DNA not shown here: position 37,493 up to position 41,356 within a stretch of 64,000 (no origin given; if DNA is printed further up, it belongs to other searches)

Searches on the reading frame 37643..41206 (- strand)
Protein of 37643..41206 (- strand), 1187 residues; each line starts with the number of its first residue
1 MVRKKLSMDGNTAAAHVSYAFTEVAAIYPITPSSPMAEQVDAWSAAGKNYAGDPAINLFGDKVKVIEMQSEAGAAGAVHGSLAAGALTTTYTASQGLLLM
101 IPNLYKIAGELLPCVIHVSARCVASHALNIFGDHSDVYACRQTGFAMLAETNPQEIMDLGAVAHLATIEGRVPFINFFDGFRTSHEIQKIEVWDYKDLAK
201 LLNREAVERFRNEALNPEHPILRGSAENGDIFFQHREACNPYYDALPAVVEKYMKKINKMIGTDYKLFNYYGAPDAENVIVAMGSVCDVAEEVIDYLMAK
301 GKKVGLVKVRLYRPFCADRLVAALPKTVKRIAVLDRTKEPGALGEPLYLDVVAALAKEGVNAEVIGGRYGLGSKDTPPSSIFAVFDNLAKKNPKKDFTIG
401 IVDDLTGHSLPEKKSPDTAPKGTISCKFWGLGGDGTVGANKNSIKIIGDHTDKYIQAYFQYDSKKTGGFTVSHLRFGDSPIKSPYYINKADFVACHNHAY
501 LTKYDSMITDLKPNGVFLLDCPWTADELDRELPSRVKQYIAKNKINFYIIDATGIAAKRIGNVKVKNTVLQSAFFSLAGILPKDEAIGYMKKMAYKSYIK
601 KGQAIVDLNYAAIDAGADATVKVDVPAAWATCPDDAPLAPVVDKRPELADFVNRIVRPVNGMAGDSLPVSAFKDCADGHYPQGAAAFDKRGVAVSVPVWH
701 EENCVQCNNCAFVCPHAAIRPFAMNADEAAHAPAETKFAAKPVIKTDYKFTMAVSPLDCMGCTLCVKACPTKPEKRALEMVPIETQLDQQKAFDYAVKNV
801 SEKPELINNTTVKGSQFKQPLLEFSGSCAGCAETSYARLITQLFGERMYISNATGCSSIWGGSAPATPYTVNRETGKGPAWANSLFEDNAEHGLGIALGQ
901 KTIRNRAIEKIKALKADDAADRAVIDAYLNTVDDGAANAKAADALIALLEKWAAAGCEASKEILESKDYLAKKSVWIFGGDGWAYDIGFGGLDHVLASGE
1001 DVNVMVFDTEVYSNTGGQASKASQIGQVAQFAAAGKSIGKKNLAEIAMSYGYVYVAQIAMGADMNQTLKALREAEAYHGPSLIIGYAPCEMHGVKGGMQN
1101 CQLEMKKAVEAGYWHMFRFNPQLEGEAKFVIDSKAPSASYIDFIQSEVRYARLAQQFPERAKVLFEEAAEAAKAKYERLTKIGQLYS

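Call 14: search_protein_families(library=pfam, proteins=[window:37643-41206:-], max_evalue=0.001)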
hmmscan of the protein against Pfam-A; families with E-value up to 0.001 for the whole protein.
window:37643-41206:- (1187 aa): 15 families
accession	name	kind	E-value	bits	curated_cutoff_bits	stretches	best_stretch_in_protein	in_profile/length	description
PF01855.24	POR_N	-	2.3e-78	263.5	27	1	19-255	4-231/231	Pyruvate flavodoxin/ferredoxin oxidoreductase, thiamine diP-bdg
PF01558.24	POR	-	5.2e-34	118.3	27.4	1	432-617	1-172/173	Pyruvate ferredoxin/flavodoxin oxidoreductase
PF17147.9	PFOR_II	-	3.1e-18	66.5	27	1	276-377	1-98/102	Pyruvate:ferredoxin oxidoreductase core domain II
PF10371.14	EKR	-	4e-17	62.2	27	1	643-693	10-55/55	Domain of unknown function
PF02775.26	TPP_enzyme_C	-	1.5e-10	41.5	21.9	1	972-1083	46-149/151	Thiamine pyrophosphate enzyme, C-terminal TPP binding domain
PF00037.32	Fer4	-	9e-10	38.4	21.1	1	697-720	1-24/24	4Fe-4S binding domain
PF12838.12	Fer4_7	-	5.5e-09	36.8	27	1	703-772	1-51/52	4Fe-4S dicluster domain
PF14697.11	Fer4_21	-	6.8e-07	29.8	35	1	700-771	4-53/59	4Fe-4S dicluster domain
PF13484.11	Fer4_16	-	1.1e-06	29.7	30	1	703-771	1-65/66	4Fe-4S double cluster binding domain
PF13183.11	Fer4_8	-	1.8e-05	25.6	27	1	702-772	3-67/68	4Fe-4S dicluster domain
PF13534.11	Fer4_17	-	6.9e-05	23.8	22.2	0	702-716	44-58/61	4Fe-4S dicluster domain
PF13237.11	Fer4_10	-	7.9e-05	23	25.5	1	700-770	5-53/53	4Fe-4S dicluster domain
PF13187.11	Fer4_9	-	0.00012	22.5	27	1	703-772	1-50/52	4Fe-4S dicluster domain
PF12797.12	Fer4_2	-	0.00022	21.4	24.5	0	697-715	3-21/22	4Fe-4S binding domain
PF12837.12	Fer4_6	-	0.00029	21.1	25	1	696-719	1-24/24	4Fe-4S binding domain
